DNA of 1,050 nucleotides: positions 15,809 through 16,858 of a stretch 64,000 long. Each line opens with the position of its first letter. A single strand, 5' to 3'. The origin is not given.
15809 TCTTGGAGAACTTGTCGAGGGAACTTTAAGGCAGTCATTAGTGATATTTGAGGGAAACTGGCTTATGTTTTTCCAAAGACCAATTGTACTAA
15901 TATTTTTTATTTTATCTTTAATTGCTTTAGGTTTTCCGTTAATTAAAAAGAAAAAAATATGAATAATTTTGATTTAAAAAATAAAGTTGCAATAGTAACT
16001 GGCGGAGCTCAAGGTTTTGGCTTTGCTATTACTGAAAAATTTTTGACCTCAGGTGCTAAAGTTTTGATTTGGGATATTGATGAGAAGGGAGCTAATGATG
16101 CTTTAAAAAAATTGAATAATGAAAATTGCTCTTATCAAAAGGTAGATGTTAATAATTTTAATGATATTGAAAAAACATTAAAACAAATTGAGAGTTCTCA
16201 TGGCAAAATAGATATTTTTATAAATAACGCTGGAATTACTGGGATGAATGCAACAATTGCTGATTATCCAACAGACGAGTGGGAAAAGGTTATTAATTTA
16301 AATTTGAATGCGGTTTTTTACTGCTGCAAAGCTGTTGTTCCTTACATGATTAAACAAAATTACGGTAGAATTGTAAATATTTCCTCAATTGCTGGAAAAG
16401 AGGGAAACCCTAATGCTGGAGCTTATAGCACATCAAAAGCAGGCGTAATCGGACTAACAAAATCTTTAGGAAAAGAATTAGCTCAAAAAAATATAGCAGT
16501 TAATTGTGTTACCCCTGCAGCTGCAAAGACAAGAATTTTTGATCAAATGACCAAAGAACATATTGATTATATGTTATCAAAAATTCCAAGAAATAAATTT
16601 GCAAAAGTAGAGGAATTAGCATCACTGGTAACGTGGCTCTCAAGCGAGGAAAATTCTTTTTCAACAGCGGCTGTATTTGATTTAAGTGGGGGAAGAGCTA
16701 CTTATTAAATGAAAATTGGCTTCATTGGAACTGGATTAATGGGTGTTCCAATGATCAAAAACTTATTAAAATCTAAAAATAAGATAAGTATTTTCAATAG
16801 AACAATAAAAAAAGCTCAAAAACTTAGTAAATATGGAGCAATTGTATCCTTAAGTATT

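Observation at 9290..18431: Hybrid L-lyxonate (vitamin C breakdown product) pathway that could deliver pyruvate + glycolate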

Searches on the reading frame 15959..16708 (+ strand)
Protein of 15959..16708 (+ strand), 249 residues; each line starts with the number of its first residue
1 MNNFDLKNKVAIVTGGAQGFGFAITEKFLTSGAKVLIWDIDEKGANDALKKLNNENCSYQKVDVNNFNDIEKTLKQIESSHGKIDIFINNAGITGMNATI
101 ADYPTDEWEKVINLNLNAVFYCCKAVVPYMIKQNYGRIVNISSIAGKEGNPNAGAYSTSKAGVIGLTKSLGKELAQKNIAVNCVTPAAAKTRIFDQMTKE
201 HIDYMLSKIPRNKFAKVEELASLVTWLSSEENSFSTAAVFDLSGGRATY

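Call 3: search_protein_families(library=pfam, proteins=[window:15959-16708:+])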
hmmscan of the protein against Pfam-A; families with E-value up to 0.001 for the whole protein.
window:15959-16708:+ (249 aa): 5 families
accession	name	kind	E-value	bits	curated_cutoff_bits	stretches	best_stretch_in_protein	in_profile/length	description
PF00106.31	adh_short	-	1.9e-60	204.1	26.6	1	9-199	1-192/195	short chain dehydrogenase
PF13561.12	adh_short_C2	-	3.8e-55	187.5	27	1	17-245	3-234/236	Enoyl-(Acyl carrier protein) reductase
PF08659.16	KR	-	3.7e-10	40.5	22.6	1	12-160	4-153/180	KR domain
PF01370.27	Epimerase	-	1.1e-05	25.5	20.9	1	12-213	2-197/240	NAD dependent epimerase/dehydratase family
PF23441.1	SDR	-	0.00014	21.8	27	1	6-196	5-201/258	SDR-like rossmann domain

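Call 4: search_protein_families(library=ncbifam, proteins=[window:15959-16708:+])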
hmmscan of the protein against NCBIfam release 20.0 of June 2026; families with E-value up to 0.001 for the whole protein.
window:15959-16708:+ (249 aa): 231 families (the best 25 are shown)
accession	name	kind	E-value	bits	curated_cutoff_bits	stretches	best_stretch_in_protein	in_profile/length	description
NF009466.0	PRK12826.1-2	subfamily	1.9e-69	233.9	222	1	7-247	2-245/248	3-oxoacyl-ACP reductase FabG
NF004198.0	PRK05653.1-3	equivalog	4e-69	232.8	296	1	6-246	5-246/248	3-oxoacyl-ACP reductase FabG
TIGR01830.1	3oxo_ACP_reduc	equivalog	1.2e-65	221.5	297.75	1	11-245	1-237/239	3-oxoacyl-[acyl-carrier-protein] reductase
NF005559.1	PRK07231.1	subfamily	2.1e-63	214.1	215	1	6-247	2-248/249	glucose 1-dehydrogenase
NF004197.0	PRK05653.1-1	equivalog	5.8e-62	209.5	332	1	5-246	4-246/249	3-oxoacyl-ACP reductase FabG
NF009464.0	PRK12824.1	subfamily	2.5e-60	204.2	269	1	8-246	2-242/245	3-oxoacyl-ACP reductase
TIGR01829.1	AcAcCoA_reduct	subfamily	9.6e-59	199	302.1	1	9-246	1-240/242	acetoacetyl-CoA reductase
NF009093.0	PRK12429.1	subfamily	1.7e-56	191.4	258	1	6-245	3-255/259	3-hydroxybutyrate dehydrogenase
NF005309.0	PRK06841.1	subfamily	1.9e-55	188.1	286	1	2-245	9-251/255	GolD/DthD family dehydrogenase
TIGR01963.1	PHB_DH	subfamily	3e-55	187.2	307.05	1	9-245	2-251/255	3-hydroxybutyrate dehydrogenase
NF052558.1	MBtsdlDhBudC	equivalog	5.3e-55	186.7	270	1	7-246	2-241/250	meso-2,3-butanediol dehydrogenase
NF004818.0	PRK06172.1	equivalog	3.2e-54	183.9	336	1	5-246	4-250/253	SDR family oxidoreductase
NF004791.0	PRK06138.1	equivalog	3.2e-53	180.6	312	1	5-246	2-249/252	SDR family oxidoreductase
NF005067.0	PRK06484.1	equivalog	1.3e-52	179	713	1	7-249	8-254/524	short chain dehydrogenase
NF004199.0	PRK05653.1-4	equivalog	1e-51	175.9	301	1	5-245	2-244/247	3-oxoacyl-ACP reductase FabG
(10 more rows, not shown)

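Call 16: search_solved_structures(query=window:15959-16708:+, max_evalue=1e-35)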
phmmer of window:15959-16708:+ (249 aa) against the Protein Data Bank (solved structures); distinct sequences matched with E-value up to 1e-35: 64 (the best 60 are shown).
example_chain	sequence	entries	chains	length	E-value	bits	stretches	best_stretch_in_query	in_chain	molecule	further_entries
9jve_A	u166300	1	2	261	7.6e-92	310.2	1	2-249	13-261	SDR family NAD(P)-dependent oxidoreductase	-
9kq1_A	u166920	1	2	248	3.7e-89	301.4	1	1-249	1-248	SDR superfamily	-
6d9y_A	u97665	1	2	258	7.1e-84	284.1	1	1-249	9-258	Short-chain dehydrogenase/reductase SDR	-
2et6_A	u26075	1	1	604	5.4e-56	192.9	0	5-195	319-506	(3R)-hydroxyacyl-CoA dehydrogenase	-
5x8h_A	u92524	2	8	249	1.8e-54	187.9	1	6-246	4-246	Short-chain dehydrogenase reductase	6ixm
8y7r_A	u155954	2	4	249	5.8e-50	173.1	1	6-246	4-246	NAD(P)-dependent dehydrogenase (Short-subunit alcohol dehydrogenase family)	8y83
4nbu_A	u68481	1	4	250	7.5e-50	172.8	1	6-245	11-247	3-oxoacyl-(Acyl-carrier-protein) reductase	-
2uvd_A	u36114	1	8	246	1.7e-48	168.4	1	6-246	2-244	3-OXOACYL-(ACYL-CARRIER-PROTEIN) REDUCTASE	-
2c07_A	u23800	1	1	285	2.1e-45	158.3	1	7-246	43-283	3-OXOACYL-(ACYL-CARRIER PROTEIN) REDUCTASE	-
7emg_A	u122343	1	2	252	4.3e-44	153.9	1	5-246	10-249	3-oxoacyl-[acyl-carrier-protein] reductase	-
2hq1_A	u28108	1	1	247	9.9e-44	152.8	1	5-246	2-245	Glucose/ribitol dehydrogenase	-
3tzh_A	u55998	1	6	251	1.6e-43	152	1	5-246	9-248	3-oxoacyl-[acyl-carrier protein] reductase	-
5end_A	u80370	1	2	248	2.2e-43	151.6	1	5-246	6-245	3-oxoacyl-[acyl-carrier-protein] reductase FabG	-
5cdy_A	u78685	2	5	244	4.5e-43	150.6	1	6-245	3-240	3-oxoacyl-[acyl-carrier protein] reductase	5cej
4wjz_A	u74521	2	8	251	8e-43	149.8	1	5-246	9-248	3-oxoacyl-[acyl-carrier-protein] reductase FabG | 3-oxoacyl-[acyl-carrier protein] reductase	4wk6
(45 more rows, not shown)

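Call 34: search_solved_structures(query=window:15959-16708:+, max_evalue=1e-70, show_alignments=3)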
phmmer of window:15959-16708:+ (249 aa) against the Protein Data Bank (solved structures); distinct sequences matched with E-value up to 1e-70: 3.
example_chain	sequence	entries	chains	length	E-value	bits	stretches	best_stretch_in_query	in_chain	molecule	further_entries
9jve_A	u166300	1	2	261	7.6e-92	310.2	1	2-249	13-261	SDR family NAD(P)-dependent oxidoreductase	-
9kq1_A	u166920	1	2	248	3.7e-89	301.4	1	1-249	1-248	SDR superfamily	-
6d9y_A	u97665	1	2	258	7.1e-84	284.1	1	1-249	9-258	Short-chain dehydrogenase/reductase SDR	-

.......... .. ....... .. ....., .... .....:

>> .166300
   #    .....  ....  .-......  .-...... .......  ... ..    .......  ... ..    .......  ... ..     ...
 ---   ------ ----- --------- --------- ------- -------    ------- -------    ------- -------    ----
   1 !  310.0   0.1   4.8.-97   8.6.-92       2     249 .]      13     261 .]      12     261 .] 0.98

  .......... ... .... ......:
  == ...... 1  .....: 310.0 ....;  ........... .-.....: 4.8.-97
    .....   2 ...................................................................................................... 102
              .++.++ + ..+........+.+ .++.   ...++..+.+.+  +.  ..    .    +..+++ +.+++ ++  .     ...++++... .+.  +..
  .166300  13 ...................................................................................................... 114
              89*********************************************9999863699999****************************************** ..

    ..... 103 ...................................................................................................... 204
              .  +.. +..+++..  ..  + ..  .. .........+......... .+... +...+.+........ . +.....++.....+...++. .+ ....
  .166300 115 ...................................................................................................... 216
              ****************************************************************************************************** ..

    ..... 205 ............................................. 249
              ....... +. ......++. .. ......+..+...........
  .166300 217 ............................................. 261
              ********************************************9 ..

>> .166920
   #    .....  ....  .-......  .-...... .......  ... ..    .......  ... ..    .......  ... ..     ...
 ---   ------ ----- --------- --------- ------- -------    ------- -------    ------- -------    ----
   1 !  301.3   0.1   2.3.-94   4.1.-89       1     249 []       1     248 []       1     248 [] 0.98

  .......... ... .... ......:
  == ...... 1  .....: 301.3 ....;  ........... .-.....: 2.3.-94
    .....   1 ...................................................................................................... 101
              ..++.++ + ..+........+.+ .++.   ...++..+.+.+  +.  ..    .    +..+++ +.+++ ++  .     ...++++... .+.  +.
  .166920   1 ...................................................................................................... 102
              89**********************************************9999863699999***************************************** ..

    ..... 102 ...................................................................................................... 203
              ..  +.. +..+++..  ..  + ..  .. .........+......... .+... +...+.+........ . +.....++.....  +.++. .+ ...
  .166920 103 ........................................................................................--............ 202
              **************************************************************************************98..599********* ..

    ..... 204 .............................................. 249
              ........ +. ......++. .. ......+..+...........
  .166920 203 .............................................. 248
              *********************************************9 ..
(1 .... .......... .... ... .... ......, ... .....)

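Call 53: find_homologous_proteins(query=window:15959-16708:+, max_evalue=1e-40)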
Query window:15959-16708:+ (249 aa): 8000 proteins with E <= 1e-40 among 8000 candidates; the best 120 are listed. Only proteins of 136 to 436 residues were searched: fused or split forms outside these lengths cannot appear, so this answer is no evidence that the protein stands alone or is whole; lengths 'longer' or 'shorter' looks for them.
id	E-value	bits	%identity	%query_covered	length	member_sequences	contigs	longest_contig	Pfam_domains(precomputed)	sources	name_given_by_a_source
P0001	2.6e-160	549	100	100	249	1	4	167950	PF08659.17,PF13561.13,PF00106.32,PF01370.28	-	-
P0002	7.0e-160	548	100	100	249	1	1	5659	PF08659.17,PF13561.13,PF00106.32,PF01370.28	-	-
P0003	1.3e-159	547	100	100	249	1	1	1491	PF08659.17,PF13561.13,PF00106.32,PF01370.28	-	-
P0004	3.4e-159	545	100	100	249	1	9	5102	PF08659.17,PF13561.13,PF00106.32,PF01370.28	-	-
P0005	1.2e-158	544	99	100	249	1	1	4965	PF08659.17,PF13561.13,PF00106.32,PF01370.28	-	-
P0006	1.7e-158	543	99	100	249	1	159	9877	PF08659.17,PF13561.13,PF00106.32,PF01370.28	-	-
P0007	1.9e-158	543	99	100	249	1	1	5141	PF08659.17,PF13561.13,PF00106.32,PF01370.28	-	-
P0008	2.0e-158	543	99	100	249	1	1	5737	PF08659.17,PF13561.13,PF00106.32,PF01370.28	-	-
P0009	2.2e-158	543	99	100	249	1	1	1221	PF08659.17,PF13561.13,PF00106.32,PF01370.28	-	-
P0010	2.5e-158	543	99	100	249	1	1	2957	PF08659.17,PF13561.13,PF00106.32,PF01370.28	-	-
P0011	3.3e-158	542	99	100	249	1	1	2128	PF08659.17,PF13561.13,PF00106.32,PF01370.28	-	-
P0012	3.4e-158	542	99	100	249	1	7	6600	PF08659.17,PF13561.13,PF00106.32,PF01370.28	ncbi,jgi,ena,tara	tara:strand:- start:333 stop:1082 length:750 start_codon:yes stop_codon:yes gene_type:complete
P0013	3.5e-158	542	99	100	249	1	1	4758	PF08659.17,PF13561.13,PF00106.32,PF01370.28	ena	-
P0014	4.7e-158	542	98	100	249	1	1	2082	PF08659.17,PF13561.13,PF00106.32,PF01370.28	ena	-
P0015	6.1e-158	541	99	100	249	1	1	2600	PF08659.17,PF13561.13,PF23441.1,PF00106.32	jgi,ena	-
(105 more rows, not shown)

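Call 54: search_dna_similar(query=window:15959-16708:+, collection=plasmids, mode=protein, max_evalue=1e-60, max_rows=15)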
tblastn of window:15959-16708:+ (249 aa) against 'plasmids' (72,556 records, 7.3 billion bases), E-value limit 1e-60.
Records with a match: 85; places in all: 93; records where one place covers at least 80% of the query: 85.
Best place of each record, by identity: 60-80% 2; <60% 83.
By first word of the organism name: Cereibacter 10; Rhizobium 10; Paraburkholderia 6; Caballeronia 4; Skermanella 4; Burkholderia 4; Martelella 3; Bosea 3; Nitratireductor 3; Shinella 3; and 29 more.
By predicted mobility (MOB-suite, as given by PLSDB): non-mobilizable 73; conjugative 8; mobilizable 4.
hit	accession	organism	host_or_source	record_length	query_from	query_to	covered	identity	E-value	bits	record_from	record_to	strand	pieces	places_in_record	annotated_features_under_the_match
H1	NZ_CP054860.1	Martelella sp. NC18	single cell,mine sediment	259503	1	249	100%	61.8%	1e-96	316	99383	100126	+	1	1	SDR family NAD(P)-dependent oxidoreductase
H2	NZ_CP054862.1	Martelella sp. NC20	single cell,Soudan mine sediment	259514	1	249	100%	61.8%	1e-96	316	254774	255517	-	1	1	SDR family NAD(P)-dependent oxidoreductase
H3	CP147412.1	Cereibacter sphaeroides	purified isolate from lagoon ...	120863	1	249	100%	59.0%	3e-98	320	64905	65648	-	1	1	SDR family NAD(P)-dependent oxidoreductase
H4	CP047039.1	Cereibacter sphaeroides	cell culture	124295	1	249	100%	59.0%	1e-97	319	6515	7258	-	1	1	SDR family oxidoreductase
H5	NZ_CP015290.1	Cereibacter sphaeroides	Cereibacter sphaeroides 2.4.1,single ...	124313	1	249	100%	59.0%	1e-97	319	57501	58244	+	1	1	SDR family NAD(P)-dependent oxidoreductase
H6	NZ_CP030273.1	Cereibacter sphaeroides 2.4.1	cell culture,laboratory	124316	1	249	100%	59.0%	1e-97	319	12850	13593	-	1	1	SDR family NAD(P)-dependent oxidoreductase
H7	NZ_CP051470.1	Cereibacter sphaeroides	cell culture,laboratory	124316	1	249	100%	59.0%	1e-97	319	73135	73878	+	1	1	SDR family NAD(P)-dependent oxidoreductase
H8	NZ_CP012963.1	Cereibacter sphaeroides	cell culture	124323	1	249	100%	59.0%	1e-97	319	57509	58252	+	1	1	SDR family NAD(P)-dependent oxidoreductase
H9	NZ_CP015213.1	Cereibacter sphaeroides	Cereibacter sphaeroides 2.4.1,single ...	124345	1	249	100%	59.0%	1e-97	319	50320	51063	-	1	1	SDR family NAD(P)-dependent oxidoreductase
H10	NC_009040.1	Cereibacter sphaeroides ATCC 17029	-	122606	1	249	100%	59.0%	1e-97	318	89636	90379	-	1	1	SDR family NAD(P)-dependent oxidoreductase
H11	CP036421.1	Cereibacter sphaeroides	Whole organism,Water collected from a ...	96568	1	249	100%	59.0%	4e-96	315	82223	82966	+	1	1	SDR family oxidoreductase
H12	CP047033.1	Cereibacter sphaeroides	cell culture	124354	1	249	100%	58.3%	1e-75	330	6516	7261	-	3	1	none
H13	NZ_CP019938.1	Ketogulonicigenium robustum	cell culture,soil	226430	1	249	100%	56.6%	2e-93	306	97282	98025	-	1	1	SDR family NAD(P)-dependent oxidoreductase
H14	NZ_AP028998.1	Paraburkholderia sp. 22B1P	-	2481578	1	249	100%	56.0%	1e-91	301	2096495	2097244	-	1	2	none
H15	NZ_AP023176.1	Paraburkholderia largidicola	Physopelta gutta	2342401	1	249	100%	56.0%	2e-91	301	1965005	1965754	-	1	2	none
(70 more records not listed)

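Call 55: get_annotated_region(hit=H6, flank=8000)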
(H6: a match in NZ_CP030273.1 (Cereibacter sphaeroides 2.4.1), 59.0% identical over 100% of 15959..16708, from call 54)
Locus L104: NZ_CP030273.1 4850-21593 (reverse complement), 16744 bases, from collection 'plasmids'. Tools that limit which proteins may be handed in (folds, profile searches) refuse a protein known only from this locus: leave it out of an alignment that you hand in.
description: Cereibacter sphaeroides 2.4.1 plasmid pA, complete sequence
organism: Cereibacter sphaeroides 2.4.1 (NCBI taxid 272943)
taxonomy: Bacteria; Pseudomonadota; Alphaproteobacteria; Rhodobacterales; Paracoccaceae; Cereibacter; Cereibacter sphaeroides; Cereibacter sphaeroides 2.4.1
host: -; source: cell culture,laboratory; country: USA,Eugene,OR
typing (MOB-suite, as given by PLSDB): non-mobilizable; replicon rep_cluster_252
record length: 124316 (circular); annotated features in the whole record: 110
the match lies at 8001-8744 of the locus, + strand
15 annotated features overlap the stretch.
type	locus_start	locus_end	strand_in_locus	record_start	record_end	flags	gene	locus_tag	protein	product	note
CDS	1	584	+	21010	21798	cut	-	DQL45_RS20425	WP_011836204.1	DUF1217 domain-containing protein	-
CDS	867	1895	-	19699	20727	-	-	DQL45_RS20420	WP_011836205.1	ABC transporter ATP-binding protein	-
CDS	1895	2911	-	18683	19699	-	-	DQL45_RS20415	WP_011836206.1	ABC transporter ATP-binding protein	-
CDS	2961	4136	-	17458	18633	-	-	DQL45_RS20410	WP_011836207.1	enolase C-terminal domain-like protein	-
CDS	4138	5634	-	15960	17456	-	-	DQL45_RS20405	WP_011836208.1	M81 family metallopeptidase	-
CDS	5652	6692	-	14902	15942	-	-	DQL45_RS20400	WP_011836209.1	succinylglutamate desuccinylase/aspartoacylase family protein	-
CDS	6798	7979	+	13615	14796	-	-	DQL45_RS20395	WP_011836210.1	mandelate racemase/muconate lactonizing enzyme family protein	-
CDS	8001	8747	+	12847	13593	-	-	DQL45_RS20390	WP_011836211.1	SDR family NAD(P)-dependent oxidoreductase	-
CDS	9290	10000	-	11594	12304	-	-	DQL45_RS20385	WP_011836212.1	SDR family oxidoreductase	-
CDS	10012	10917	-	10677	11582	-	-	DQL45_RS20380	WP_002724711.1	ABC transporter permease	-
CDS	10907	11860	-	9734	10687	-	-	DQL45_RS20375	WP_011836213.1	ABC transporter permease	GO:0055085 - transmembrane transport [Evidence IEA]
CDS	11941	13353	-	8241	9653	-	-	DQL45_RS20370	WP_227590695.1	ABC transporter substrate-binding protein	-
CDS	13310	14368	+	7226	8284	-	-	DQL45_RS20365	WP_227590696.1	GntR family transcriptional regulator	-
CDS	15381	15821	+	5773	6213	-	rnk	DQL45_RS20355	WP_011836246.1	nucleoside diphosphate kinase regulator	GO:0032784 - regulation of DNA-templated transcription elongation [Evidence IEA]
CDS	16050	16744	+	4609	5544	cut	-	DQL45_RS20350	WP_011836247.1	mechanosensitive ion channel family protein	-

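Call 56: get_annotated_region(hit=H1, flank=8000)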
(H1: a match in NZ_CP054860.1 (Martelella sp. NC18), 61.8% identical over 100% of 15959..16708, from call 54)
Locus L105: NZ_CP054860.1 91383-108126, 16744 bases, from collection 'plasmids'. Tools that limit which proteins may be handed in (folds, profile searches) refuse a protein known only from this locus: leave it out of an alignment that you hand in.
description: Martelella sp. NC18 plasmid unnamed2, complete sequence
organism: Martelella sp. NC18 (NCBI taxid 2740297)
taxonomy: Bacteria; Pseudomonadota; Alphaproteobacteria; Hyphomicrobiales; Aurantimonadaceae; Martelella; Martelella sp. NC18
host: -; source: single cell,mine sediment; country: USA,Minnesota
typing (MOB-suite, as given by PLSDB): non-mobilizable; replicon rep_cluster_354
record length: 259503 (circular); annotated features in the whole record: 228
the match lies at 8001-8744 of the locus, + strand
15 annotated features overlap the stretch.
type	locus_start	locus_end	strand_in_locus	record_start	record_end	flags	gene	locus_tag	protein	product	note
CDS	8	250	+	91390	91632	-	-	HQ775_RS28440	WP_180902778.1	hypothetical protein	-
CDS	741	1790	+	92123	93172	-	-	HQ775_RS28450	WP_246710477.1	ABC transporter ATP-binding protein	-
CDS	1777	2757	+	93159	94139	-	-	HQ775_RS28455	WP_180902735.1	oligopeptide/dipeptide ABC transporter ATP-binding protein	-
CDS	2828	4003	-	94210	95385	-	-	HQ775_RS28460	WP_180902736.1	mandelate racemase/muconate lactonizing enzyme family protein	-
CDS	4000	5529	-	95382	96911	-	-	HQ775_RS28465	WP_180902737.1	M81 family metallopeptidase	-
CDS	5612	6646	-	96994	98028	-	-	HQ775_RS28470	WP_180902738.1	succinylglutamate desuccinylase/aspartoacylase family protein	-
CDS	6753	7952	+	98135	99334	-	-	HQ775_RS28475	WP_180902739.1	mandelate racemase/muconate lactonizing enzyme family protein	-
CDS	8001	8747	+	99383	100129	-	-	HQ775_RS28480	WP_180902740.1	SDR family NAD(P)-dependent oxidoreductase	-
CDS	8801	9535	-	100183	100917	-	-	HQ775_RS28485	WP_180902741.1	SDR family oxidoreductase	-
CDS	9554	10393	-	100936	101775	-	-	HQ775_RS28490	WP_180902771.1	ABC transporter permease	-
CDS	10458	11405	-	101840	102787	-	-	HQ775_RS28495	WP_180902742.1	ABC transporter permease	GO:0055085 - transmembrane transport [Evidence IEA]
CDS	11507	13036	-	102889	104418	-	-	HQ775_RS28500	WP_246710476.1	ABC transporter substrate-binding protein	-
CDS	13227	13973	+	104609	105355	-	-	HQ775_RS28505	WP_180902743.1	GntR family transcriptional regulator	-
CDS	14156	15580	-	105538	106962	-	-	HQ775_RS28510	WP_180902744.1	aldehyde dehydrogenase family protein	-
CDS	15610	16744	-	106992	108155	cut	-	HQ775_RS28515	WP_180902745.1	Xaa-Pro peptidase family protein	GO:0006508 - proteolysis [Evidence IEA]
